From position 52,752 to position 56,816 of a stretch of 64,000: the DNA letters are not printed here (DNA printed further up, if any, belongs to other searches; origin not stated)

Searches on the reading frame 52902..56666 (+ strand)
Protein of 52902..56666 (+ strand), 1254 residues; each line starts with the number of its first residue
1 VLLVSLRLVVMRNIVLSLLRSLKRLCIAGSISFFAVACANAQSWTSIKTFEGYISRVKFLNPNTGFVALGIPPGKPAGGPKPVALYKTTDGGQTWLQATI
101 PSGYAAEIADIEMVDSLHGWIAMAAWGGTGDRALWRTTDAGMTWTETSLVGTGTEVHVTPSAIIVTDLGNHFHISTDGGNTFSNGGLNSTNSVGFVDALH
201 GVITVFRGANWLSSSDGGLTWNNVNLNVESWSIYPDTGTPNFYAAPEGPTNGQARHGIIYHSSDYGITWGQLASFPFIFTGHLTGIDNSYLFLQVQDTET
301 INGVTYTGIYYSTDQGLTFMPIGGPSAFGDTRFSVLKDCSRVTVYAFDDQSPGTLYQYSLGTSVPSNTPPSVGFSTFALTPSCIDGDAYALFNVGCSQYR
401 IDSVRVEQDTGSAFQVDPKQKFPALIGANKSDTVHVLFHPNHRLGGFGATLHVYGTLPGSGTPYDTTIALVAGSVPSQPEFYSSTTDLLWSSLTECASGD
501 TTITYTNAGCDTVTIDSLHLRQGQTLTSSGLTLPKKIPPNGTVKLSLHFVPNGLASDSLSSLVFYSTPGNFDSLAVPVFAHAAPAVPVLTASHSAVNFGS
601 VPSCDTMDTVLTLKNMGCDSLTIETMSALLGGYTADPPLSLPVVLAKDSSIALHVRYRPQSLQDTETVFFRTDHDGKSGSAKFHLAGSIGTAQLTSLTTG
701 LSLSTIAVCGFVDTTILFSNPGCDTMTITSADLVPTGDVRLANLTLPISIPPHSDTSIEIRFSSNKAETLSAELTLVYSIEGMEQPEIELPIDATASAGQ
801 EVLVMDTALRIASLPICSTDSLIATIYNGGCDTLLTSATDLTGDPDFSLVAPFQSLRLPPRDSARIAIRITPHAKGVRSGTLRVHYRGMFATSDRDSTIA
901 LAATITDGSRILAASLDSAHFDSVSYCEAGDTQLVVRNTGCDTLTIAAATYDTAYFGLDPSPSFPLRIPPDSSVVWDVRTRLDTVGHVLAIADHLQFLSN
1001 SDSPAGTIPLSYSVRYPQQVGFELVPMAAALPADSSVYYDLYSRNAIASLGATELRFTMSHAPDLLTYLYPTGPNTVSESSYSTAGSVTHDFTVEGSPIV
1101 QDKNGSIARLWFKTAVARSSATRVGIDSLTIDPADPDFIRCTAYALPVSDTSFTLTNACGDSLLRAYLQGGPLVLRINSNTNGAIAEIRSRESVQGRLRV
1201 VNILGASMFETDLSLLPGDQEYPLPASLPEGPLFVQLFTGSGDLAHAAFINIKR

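Call 58: search_protein_families(library=pfam, proteins=[window:52902-56666:+], max_evalue=0.001)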
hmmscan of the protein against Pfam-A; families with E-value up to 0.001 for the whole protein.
window:52902-56666:+ (1254 aa): 7 families
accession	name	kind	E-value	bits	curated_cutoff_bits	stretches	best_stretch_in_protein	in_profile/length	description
PF22544.2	HYDIN_VesB_CFA65-like_Ig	-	1e-16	61.4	25.5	1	587-672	1-86/100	HYDIN/CFA65/VesB-like, Ig-like domain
PF22073.2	Cep192_D4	-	7e-08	33.1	35.5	0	587-662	2-83/112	Cep192 domain 4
PF15780.11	ASH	-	3.8e-07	30.6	27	0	700-775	13-87/98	Abnormal spindle-like microcephaly-assoc'd, ASPM-SPD-2-Hydin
PF07610.17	DUF1573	-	3.4e-05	24.2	26.1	0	590-663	2-72/98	Protein of unknown function (DUF1573)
PF24507.1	Ig_CFAP65_4th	-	5.1e-05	24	27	0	408-442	19-50/76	CFAP65, fourth Ig-like domain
PF15902.12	Sortilin-Vps10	-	0.00019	20.8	33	0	133-189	2-64/446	Sortilin, neurotensin receptor 3,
PF14870.12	PSII_BNR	-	0.00092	19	27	0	192-273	22-98/303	Photosynthesis system II assembly factor YCF48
